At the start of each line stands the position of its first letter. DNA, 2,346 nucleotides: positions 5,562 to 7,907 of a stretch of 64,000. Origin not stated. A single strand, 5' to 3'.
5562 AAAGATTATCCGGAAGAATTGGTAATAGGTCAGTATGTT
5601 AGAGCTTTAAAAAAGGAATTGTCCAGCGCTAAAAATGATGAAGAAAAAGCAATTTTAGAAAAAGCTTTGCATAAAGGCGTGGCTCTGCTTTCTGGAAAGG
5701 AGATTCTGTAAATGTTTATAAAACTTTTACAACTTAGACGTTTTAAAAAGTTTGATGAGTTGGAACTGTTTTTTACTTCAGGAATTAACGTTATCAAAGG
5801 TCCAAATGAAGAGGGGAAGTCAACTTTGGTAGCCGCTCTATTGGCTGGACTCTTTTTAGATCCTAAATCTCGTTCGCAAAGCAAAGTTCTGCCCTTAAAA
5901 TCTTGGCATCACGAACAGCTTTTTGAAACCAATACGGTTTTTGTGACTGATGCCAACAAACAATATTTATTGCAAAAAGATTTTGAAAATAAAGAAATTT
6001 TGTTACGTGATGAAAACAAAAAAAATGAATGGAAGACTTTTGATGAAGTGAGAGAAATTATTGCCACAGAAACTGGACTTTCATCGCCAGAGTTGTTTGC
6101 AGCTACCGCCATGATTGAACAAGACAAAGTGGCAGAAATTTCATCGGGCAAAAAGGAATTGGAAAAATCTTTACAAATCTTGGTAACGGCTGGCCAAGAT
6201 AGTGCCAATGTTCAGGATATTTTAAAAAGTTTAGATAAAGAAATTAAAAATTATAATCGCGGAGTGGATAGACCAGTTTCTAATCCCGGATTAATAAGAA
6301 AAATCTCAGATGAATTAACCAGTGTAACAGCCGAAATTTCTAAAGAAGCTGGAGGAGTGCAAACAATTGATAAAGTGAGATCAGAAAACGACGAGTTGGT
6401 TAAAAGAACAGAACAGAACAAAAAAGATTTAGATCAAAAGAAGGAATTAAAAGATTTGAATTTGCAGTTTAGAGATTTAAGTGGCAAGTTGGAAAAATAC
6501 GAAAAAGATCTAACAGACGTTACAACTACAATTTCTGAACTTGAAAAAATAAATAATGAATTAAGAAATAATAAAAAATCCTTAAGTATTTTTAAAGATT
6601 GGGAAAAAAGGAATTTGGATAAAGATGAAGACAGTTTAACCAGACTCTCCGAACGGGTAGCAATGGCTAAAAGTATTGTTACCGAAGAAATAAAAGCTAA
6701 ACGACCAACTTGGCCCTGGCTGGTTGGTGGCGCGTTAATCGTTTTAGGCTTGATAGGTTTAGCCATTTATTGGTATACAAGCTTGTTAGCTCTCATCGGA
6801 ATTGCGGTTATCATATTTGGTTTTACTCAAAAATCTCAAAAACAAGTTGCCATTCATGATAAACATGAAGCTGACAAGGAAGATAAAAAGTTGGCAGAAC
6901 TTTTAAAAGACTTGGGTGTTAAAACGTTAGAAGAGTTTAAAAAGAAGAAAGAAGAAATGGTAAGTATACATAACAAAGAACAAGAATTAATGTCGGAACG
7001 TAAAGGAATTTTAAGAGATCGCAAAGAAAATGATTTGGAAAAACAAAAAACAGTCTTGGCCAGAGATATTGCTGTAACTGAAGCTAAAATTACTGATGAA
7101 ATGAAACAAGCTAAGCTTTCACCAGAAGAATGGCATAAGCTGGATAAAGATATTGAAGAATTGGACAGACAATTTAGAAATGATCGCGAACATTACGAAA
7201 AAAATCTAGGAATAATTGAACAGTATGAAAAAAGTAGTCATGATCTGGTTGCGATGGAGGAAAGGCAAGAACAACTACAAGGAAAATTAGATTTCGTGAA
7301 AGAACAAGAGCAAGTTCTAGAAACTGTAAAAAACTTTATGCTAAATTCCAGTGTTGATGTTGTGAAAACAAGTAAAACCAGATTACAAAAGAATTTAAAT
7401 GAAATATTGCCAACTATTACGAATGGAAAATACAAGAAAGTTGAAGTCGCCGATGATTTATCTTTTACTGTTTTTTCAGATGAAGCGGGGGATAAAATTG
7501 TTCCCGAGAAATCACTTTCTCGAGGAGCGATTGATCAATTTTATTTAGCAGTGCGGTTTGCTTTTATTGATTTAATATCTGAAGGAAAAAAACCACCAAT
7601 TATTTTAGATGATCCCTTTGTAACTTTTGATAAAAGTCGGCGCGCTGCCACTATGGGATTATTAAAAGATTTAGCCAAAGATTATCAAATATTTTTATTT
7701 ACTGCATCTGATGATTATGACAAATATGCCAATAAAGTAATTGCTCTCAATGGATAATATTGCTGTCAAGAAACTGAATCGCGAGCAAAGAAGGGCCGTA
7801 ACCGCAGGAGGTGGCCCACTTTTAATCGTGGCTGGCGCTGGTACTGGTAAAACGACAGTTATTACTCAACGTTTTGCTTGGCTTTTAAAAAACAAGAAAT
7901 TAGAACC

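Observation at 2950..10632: Four-gene overlapping operon with an SbcC/Rad50-like ATPase whose coiled-coil apex is a transmembrane hairpin instead of a zinc hook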

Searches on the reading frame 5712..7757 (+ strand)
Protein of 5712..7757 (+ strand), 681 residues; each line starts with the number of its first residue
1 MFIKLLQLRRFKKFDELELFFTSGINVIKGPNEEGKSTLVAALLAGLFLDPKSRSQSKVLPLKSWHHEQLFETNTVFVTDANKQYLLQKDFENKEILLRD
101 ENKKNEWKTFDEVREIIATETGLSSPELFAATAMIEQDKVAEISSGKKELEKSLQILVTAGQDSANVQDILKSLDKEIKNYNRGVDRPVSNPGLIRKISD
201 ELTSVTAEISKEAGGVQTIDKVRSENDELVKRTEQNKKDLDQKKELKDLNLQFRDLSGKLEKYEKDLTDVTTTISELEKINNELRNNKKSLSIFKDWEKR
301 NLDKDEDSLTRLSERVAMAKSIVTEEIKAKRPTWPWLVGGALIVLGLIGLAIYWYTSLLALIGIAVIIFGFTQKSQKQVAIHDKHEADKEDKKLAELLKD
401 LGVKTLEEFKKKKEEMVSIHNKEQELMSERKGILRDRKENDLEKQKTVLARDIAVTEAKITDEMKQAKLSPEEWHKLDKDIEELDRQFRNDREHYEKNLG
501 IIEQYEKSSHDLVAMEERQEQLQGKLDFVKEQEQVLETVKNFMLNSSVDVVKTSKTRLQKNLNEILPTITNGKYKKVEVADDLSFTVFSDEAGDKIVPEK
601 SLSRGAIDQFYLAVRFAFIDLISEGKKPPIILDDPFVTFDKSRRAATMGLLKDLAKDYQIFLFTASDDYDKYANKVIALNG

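Call 5: search_protein_families(library=pfam, proteins=[window:5712-7757:+], max_evalue=0.01)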
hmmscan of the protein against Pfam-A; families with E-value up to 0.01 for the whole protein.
window:5712-7757:+ (681 aa): 4 families
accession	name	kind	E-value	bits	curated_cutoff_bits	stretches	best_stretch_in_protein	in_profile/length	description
PF13175.12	AAA_15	-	2.3e-08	34.5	32.1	1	1-304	1-285/374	AAA ATPase domain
PF02463.25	SMC_N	-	4.5e-08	33.2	40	2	409-677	71-209/220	RecF/RecN/SMC N terminal domain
PF13476.12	AAA_23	-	5.2e-08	34.2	27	1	6-267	2-200/201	AAA domain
PF13514.12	AAA_27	-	5.7e-08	33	22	1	1-181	1-172/206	AAA domain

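Call 6: search_protein_families(library=ncbifam, proteins=[window:5712-7757:+], max_evalue=0.01)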
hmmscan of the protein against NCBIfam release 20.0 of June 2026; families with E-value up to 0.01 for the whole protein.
window:5712-7757:+ (681 aa): 13 families
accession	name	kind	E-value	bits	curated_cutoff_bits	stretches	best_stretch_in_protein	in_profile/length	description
NF003034.1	PRK03918.1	equivalog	1.1e-23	83.2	700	2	1-327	1-323/878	DNA double-strand break repair ATPase Rad50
NF002572.0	PRK02224.1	equivalog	1.4e-15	56.7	1087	2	124-641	342-826/888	DNA double-strand break repair ATPase Rad50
NF045487.1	ASRP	equivalog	3e-15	55.9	300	2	14-316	5-286/593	archaea-specific SMC-related protein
NF041034.1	Rad50_Sulf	equivalog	5e-10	37.9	1000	2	1-143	1-138/872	DNA double-strand break repair ATPase Rad50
NF041035.1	Rad50_Halo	equivalog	1.1e-09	37.3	1000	2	380-642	560-827/883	DNA double-strand break repair ATPase Rad50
TIGR00611.2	recf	equivalog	9e-09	34.9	172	2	3-110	1-108/339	DNA replication/repair protein RecF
NF002244.0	PRK01156.1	equivalog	1.2e-06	26.9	847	1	1-54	1-54/895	DNA double-strand break repair ATPase Rad50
NF010068.0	PRK13548.1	equivalog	0.00036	19.7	261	0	20-78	27-85/261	heme ABC transporter ATP-binding protein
TIGR02169.1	SMC_prok_A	equivalog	0.00055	17.7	729.4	1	2-44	1-44/1165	chromosome segregation protein SMC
NF041760.1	PtuA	equivalog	0.0012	17.8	500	1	2-43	51-92/524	retron Ec78 anti-phage system effector ATPase PtuA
TIGR02168.1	SMC_prok_B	equivalog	0.0026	15.5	567.35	1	141-325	316-502/1181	chromosome segregation protein SMC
NF008039.0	PRK10771.1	equivalog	0.0054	16.2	298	0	626-670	147-191/234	thiamine ABC transporter ATP-binding protein ThiQ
NF010680.0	PRK14079.1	equivalog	0.0057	15.7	386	0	4-44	4-44/349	recombination protein F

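Call 9: search_protein_families(library=padloc, proteins=[window:5712-7757:+], max_evalue=0.01)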
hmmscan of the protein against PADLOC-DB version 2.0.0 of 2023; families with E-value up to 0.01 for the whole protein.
window:5712-7757:+ (681 aa): 20 families
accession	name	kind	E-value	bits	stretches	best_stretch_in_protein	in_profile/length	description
PDLC03859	LmuB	-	4e-15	54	1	2-673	4-592/611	-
PDLC00069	GajA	-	3.6e-08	30.3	1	1-54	1-52/687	AAA ATPase domain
PDLC00071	GajA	-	1.3e-07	28.8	1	1-45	1-45/588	AAA ATPase domain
PDLC04213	HEC-02A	-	5.5e-07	27.4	1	1-71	1-72/337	-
PDLC02979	AriA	-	1.1e-06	26.7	1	1-300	1-280/373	-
PDLC00279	PtuA1|PtuA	-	1.1e-06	26.1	1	1-102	4-101/416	AAA ATPase domain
PDLC00096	GajA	-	1.4e-06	25.3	1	1-50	1-50/630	AAA ATPase domain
PDLC00098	GajA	-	2.9e-06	24.3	1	1-61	1-61/534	AAA ATPase domain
PDLC00278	PtuA1|PtuA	-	4.4e-06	24.2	1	1-45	1-45/436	AAA ATPase domain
PDLC00271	PtuA1|PtuA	-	2.1e-05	22.2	1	1-47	1-47/421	AAA ATPase domain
PDLC03863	LmuB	-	3.9e-05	20.5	1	3-44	5-45/610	-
PDLC02913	ATPase_I-A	-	5.3e-05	20.5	1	2-43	53-94/508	-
PDLC03865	LmuB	-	7e-05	19.2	0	109-292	683-840/1007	-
PDLC02756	PbeC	-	9.3e-05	19.6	1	383-645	338-600/643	PbeC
PDLC00298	PtuA1|PtuA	-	9.4e-05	19.6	1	1-44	1-44/423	AAA ATPase domain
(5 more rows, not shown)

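Call 10: find_homologous_proteins(query=window:5712-7757:+)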
Query window:5712-7757:+ (681 aa): 17 proteins with E <= 0.001 among 8000 candidates.
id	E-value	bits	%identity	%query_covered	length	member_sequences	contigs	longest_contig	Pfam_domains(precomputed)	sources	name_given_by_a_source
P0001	0.0e+0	1457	100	100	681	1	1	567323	PF13514.13,PF13175.13,PF13476.13,PF02463.26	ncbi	ncbi:MAG: AAA family ATPase [bacterium]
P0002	2.8e-110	388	35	100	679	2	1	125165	PF13514.13,PF13175.13,PF13476.13,PF02463.26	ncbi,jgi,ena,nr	ncbi:AAA family ATPase [Patescibacteria group bacterium]|nr:AAA family ATPase [Patescibacteria group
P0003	1.3e-101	359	35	99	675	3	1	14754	PF13514.13,PF13175.13,PF13476.13,PF02463.26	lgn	-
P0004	3.5e-65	239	27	100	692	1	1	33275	PF13514.13,PF13175.13,PF13476.13,PF13555.13,PF02463.26,PF13304.13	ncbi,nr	ncbi:MAG: AAA family ATPase [Actinobacteria bacterium]|nr:AAA family ATPase [Actinomycetota bacteriu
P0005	1.2e-62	230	26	100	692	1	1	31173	PF13514.13,PF13175.13,PF13476.13,PF02463.26,PF13304.13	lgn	-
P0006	6.9e-52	195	28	100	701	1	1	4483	PF13514.13,PF13175.13,PF13476.13,PF13555.13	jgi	jgi:uncharacterized protein YhaN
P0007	7.4e-52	195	27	100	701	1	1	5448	PF13514.13,PF13175.13,PF13476.13,PF13555.13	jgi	jgi:uncharacterized protein YhaN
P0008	1.1e-51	194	27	100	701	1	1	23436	PF13514.13,PF13175.13,PF13476.13,PF13555.13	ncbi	-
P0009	7.7e-50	188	29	99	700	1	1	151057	PF13514.13,PF13175.13,PF13476.13,PF13555.13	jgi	-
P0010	1.9e-46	177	27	100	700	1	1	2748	PF13514.13,PF13175.13,PF13476.13,PF13555.13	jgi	jgi:uncharacterized protein YhaN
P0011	1.3e-45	174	30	44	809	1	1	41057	PF13514.13,PF13175.13,PF13476.13,PF02463.26,PF13304.13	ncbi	-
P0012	1.6e-45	174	27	100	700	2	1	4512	PF13514.13,PF13175.13,PF13476.13,PF13555.13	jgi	jgi:uncharacterized protein YhaN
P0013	8.8e-20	89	36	17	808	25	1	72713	PF13514.13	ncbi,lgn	-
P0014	4.6e-9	53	31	20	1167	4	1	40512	PF13514.13,PF13476.13,PF02463.26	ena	-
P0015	7.6e-9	53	48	10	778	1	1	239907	PF13514.13,PF13476.13,PF02463.26,PF13304.13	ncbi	ncbi:MAG: AAA family ATPase [Alphaproteobacteria bacterium]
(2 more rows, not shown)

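Call 13: find_related_loci(query=window:5712-7757:+, collection=genome_contigs, flank=8000)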
Query window:5712-7757:+ (681 aa) in genome_contigs; peptide patterns used: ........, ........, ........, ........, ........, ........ (x = any residue, [..] = any of these).
80 stretches matched a pattern; 1 encode a relative of the query (tblastn E <= 1e-3); 1 distinct loci.
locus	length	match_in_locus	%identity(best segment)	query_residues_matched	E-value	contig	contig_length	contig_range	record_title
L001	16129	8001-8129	35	1-43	9e-6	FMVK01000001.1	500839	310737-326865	Lachnospiraceae bacterium XPB1003 genome assembly, contig: IE11DRAFT_scaffold00001.1, whole genome shotgun sequence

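Call 15: find_encoding_contigs(protein=P0002, flank=8000, max_places=3)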
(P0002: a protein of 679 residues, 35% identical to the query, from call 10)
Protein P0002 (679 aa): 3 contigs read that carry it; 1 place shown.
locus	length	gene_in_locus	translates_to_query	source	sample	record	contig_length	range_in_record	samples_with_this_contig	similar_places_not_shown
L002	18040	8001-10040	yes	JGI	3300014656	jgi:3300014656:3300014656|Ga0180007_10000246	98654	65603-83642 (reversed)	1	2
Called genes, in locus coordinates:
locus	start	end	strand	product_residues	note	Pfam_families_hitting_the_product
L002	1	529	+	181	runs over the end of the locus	PF07963:N_methyl (weak)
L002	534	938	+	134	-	-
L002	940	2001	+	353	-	PF11104:PilM_2, PF06723:MreB_Mbl (weak), PF14450:FtsA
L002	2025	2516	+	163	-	PF07963:N_methyl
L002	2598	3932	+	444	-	PF04916:Phospholip_B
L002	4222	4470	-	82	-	-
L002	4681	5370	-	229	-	-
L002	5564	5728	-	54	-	-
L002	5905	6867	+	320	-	PF01699:Na_Ca_ex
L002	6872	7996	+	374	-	PF00149:Metallophos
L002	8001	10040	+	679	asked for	PF02463:SMC_N (faint), PF13175:AAA_15, PF13476:AAA_23, PF13514:AAA_27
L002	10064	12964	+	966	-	PF00580:UvrD-helicase, PF01443:Viral_helicase1 (faint), PF13245:AAA_19, PF13361:UvrD_C, PF13538:UvrD_C_2 (faint), PF12705:PDDEXK_1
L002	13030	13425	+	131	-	-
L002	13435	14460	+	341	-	PF02912:Phe_tRNA-synt_N, PF01409:tRNA-synt_2d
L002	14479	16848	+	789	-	PF01588:tRNA_bind, PF03483:B3_4, PF03484:B5, PF17759:tRNA_synthFbeta, PF03147:FDX-ACB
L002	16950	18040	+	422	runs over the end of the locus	-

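Call 16: find_encoding_contigs(protein=P0004, flank=7000, max_places=2)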
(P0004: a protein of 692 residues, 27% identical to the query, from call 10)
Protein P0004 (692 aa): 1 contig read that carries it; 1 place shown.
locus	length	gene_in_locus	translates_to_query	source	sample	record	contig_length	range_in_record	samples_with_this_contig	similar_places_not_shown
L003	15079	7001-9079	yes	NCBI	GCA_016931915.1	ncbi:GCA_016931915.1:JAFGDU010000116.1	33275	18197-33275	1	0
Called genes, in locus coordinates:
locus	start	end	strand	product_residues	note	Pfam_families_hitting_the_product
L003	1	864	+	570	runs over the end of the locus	PF00916:Sulfate_transp, PF01740:STAS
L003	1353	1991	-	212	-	PF00440:TetR_N, PF17932:TetR_C_24 (weak)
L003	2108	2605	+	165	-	PF22381:Staph_reg_Sar_Rot, PF12802:MarR_2, PF01047:MarR, PF13463:HTH_27 (weak)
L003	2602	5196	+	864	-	PF03176:MMPL, PF02355:SecD_SecF_C (faint), PF02460:Patched (faint), PF12349:Sterol-sensing, PF03176:MMPL, PF00873:ACR_tran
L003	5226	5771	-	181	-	PF04011:LemA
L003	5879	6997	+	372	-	PF00149:Metallophos (weak)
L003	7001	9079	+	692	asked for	PF02463:SMC_N (weak), PF13175:AAA_15, PF13476:AAA_23, PF13514:AAA_27, PF13555:AAA_29 (faint), PF13304:AAA_21 (faint)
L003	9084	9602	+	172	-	-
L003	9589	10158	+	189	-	PF01613:Flavin_Reduct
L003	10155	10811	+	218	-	PF00132:Hexapep, PF14602:Hexapep_2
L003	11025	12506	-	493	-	PF00501:AMP-binding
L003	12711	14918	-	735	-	PF18986:DUF5719 (faint), PF04389:Peptidase_M28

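Call 17: find_encoding_contigs(protein=P0009, flank=7000, max_places=2)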
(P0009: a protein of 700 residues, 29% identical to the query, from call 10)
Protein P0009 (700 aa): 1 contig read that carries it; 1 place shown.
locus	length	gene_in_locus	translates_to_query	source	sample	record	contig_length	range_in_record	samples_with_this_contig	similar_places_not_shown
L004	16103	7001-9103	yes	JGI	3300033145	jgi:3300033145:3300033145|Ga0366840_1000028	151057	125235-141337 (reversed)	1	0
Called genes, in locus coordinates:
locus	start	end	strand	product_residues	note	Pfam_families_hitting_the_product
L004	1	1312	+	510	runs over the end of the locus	PF00221:Lyase_aromatic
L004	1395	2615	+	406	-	PF03773:ArsP_1, PF00403:HMA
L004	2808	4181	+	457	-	PF01938:TRAM, PF05958:tRNA_U5-meth_tr, PF13847:Methyltransf_31, PF13649:Methyltransf_25 (weak)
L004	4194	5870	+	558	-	PF05960:DUF885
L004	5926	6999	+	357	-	PF00149:Metallophos (weak)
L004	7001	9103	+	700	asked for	PF13175:AAA_15, PF13476:AAA_23, PF13514:AAA_27, PF13555:AAA_29 (faint)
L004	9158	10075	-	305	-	PF21088:MS_channel_1st, PF00924:MS_channel_2nd, PF21082:MS_channel_3rd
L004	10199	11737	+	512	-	PF13541:ChlI, PF05362:Lon_C (faint), PF00493:MCM (faint), PF01078:Mg_chelatase, PF07728:AAA_5 (weak), PF13335:Mg_chelatase_C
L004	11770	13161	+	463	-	PF03331:LpxC, PF07977:FabA, PF22817:ApeP-like (weak), PF22818:ApeI-like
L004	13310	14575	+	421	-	PF01979:Amidohydro_1, PF07969:Amidohydro_3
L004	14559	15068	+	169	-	PF04390:LptE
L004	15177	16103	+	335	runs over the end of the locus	-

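Call 18: find_encoding_contigs(protein=P0013, flank=7000, max_places=2)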
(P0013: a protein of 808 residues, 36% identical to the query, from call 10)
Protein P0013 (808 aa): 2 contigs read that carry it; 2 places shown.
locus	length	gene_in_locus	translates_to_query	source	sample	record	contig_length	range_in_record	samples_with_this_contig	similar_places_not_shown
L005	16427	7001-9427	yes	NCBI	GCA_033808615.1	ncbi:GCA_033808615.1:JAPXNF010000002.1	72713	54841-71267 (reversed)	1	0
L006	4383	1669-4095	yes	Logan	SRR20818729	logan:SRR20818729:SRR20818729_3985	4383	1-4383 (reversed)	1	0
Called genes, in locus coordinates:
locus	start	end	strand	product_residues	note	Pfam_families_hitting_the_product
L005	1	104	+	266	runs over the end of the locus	PF00142:Fer4_NifH (faint), PF01656:CbiA, PF02374:ArsA_ATPase (weak), PF06564:CBP_BcsQ, PF09140:MipZ, PF10609:ParA, PF13614:AAA_31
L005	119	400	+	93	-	PF03776:MinE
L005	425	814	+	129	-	PF02142:MGS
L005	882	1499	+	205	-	-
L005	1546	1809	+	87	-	-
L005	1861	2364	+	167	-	PF19601:DUF6106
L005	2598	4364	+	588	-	PF07833:Cu_amine_oxidN1, PF08239:SH3_3 (faint), PF00704:Glyco_hydro_18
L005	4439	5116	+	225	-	-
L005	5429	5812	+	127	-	PF01648:ACPS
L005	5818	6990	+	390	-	PF00149:Metallophos, PF12850:Metallophos_2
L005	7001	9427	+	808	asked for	PF13514:AAA_27 (weak)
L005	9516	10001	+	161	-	PF07486:Hydrolase_2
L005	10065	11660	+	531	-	PF20769:YPEB_N, PF14620:YPEB_PepSY1-2, PF03413:PepSY (faint)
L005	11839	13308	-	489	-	PF00015:MCPsignal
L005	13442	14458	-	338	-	PF01695:IstB_IS21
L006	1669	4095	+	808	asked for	PF13514:AAA_27 (weak)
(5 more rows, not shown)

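Call 19: find_encoding_contigs(protein=P0001, flank=1000, max_places=2)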
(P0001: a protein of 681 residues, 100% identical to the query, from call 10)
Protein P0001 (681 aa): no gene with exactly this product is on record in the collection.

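Call 23: find_homologous_proteins(query=A1, max_evalue=0.00001)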
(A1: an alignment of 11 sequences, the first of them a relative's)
Query A1 (11 sequences) (681 aa, profile of the alignment): 29 proteins with E <= 0.00001 among 8000 candidates.
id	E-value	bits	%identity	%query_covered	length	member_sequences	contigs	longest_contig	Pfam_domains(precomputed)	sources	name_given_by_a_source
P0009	3.4e-278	943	29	99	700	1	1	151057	PF13514.13,PF13175.13,PF13476.13,PF13555.13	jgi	-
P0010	7.0e-278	942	27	100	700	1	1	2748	PF13514.13,PF13175.13,PF13476.13,PF13555.13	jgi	jgi:uncharacterized protein YhaN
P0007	2.4e-276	937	27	100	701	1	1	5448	PF13514.13,PF13175.13,PF13476.13,PF13555.13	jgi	jgi:uncharacterized protein YhaN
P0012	2.7e-276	937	27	100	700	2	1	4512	PF13514.13,PF13175.13,PF13476.13,PF13555.13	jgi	jgi:uncharacterized protein YhaN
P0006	5.2e-276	936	28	100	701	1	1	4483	PF13514.13,PF13175.13,PF13476.13,PF13555.13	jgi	jgi:uncharacterized protein YhaN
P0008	3.5e-275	933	27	100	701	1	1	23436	PF13514.13,PF13175.13,PF13476.13,PF13555.13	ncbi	-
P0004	6.6e-253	859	27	100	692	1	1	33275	PF13514.13,PF13175.13,PF13476.13,PF13555.13,PF02463.26,PF13304.13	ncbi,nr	ncbi:MAG: AAA family ATPase [Actinobacteria bacterium]|nr:AAA family ATPase [Actinomycetota bacteriu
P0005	7.8e-251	852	26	100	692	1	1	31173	PF13514.13,PF13175.13,PF13476.13,PF02463.26,PF13304.13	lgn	-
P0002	1.9e-250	851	35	100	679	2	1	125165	PF13514.13,PF13175.13,PF13476.13,PF02463.26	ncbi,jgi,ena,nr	ncbi:AAA family ATPase [Patescibacteria group bacterium]|nr:AAA family ATPase [Patescibacteria group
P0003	5.0e-243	827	35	99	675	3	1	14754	PF13514.13,PF13175.13,PF13476.13,PF02463.26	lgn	-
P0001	6.5e-243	826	100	100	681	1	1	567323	PF13514.13,PF13175.13,PF13476.13,PF02463.26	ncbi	ncbi:MAG: AAA family ATPase [bacterium]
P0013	2.7e-204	699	36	17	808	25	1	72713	PF13514.13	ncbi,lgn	-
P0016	2.0e-174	600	39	16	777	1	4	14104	-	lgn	-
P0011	5.4e-99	351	30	44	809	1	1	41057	PF13514.13,PF13175.13,PF13476.13,PF02463.26,PF13304.13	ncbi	-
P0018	7.9e-46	175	29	16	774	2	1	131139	PF13514.13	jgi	jgi:DNA repair protein SbcC/Rad50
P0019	6.1e-30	122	27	19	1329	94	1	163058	PF13514.13,PF13476.13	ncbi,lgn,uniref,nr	ncbi:AAA family ATPase [Desulfovibrio porci]|uniref:AAA family ATPase n=1 Tax=Desulfovibrio porci Ta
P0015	3.9e-29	120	48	10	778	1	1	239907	PF13514.13,PF13476.13,PF02463.26,PF13304.13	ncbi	ncbi:MAG: AAA family ATPase [Alphaproteobacteria bacterium]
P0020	2.3e-27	114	34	16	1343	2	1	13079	PF13514.13,PF13175.13,PF13476.13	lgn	-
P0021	1.9e-26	111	31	11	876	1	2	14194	PF13514.13,PF13175.13,PF13476.13,PF02463.26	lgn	-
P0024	5.2e-23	99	46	7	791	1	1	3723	PF13514.13,PF13175.13,PF13476.13,PF02463.26,PF13304.13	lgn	-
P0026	1.1e-14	72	23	25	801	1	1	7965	PF13514.13,PF13175.13,PF13476.13,PF13555.13,PF02463.26,PF13304.13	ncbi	-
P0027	1.9e-13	68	34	9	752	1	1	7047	PF13514.13,PF13476.13,PF02463.26,PF13304.13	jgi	jgi:hypothetical protein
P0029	6.9e-9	53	38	7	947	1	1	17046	PF13514.13,PF13175.13,PF13476.13,PF13304.13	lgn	-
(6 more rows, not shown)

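Call 29: search_solved_structures(query=A1, max_evalue=0.01)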
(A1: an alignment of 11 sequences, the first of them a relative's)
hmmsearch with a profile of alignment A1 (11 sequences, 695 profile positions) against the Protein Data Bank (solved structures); distinct sequences matched with E-value up to 0.01: 67 (the best 60 are shown).
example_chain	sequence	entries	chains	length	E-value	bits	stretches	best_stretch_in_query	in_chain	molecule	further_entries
3qkt_A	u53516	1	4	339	3.7e-24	88.2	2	1-144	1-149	DNA double-strand break repair rad50 ATPase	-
4nck_A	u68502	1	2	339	3.7e-24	88.2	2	1-144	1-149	DNA double-strand break repair Rad50 ATPase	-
3qku_A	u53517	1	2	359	3.3e-23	85.1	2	1-180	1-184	DNA double-strand break repair rad50 ATPase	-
4nch_A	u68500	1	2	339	6.7e-23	84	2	1-144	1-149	DNA double-strand break repair Rad50 ATPase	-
4nci_A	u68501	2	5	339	2.1e-22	82.4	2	1-144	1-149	DNA double-strand break repair Rad50 ATPase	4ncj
5f3w_B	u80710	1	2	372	1.2e-21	79.9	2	1-222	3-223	DNA double-strand break repair Rad50 ATPase,DNA double-strand break repair Rad50 ATPase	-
3aux_A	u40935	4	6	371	2.9e-21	78.6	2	1-222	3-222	DNA double-strand break repair rad50 ATPase | DNA double-strand break repair Rad50 ATPase,DNA double-strand break repair Rad50 ATPase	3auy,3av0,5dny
3qf7_A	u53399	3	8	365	5e-21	77.9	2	3-177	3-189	Rad50 | Probable DNA double-strand break repair Rad50 ATPase,Probable DNA double-strand break repa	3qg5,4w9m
3tho_A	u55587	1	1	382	2.7e-20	75.4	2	3-177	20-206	Probable DNA double-strand break repair Rad50 ATPase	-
1f2t_A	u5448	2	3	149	1.1e-13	53.6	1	1-141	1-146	RAD50 ABC-ATPASE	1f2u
1ii8_A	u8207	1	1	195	1.3e-13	53.4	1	1-160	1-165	Rad50 ABC-ATPase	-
3qkr_A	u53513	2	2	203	1.5e-13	53.2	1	1-162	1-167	DNA double-strand break repair rad50 ATPase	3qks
1us8_A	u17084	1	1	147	1.7e-13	53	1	1-138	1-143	DNA DOUBLE-STRAND BREAK REPAIR RAD50 ATPASE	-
3qkr_B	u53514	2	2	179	1e-10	43.8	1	531-694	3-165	DNA double-strand break repair rad50 ATPase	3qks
1ii8_B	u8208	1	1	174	3.5e-10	42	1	537-694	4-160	Rad50 ABC-ATPase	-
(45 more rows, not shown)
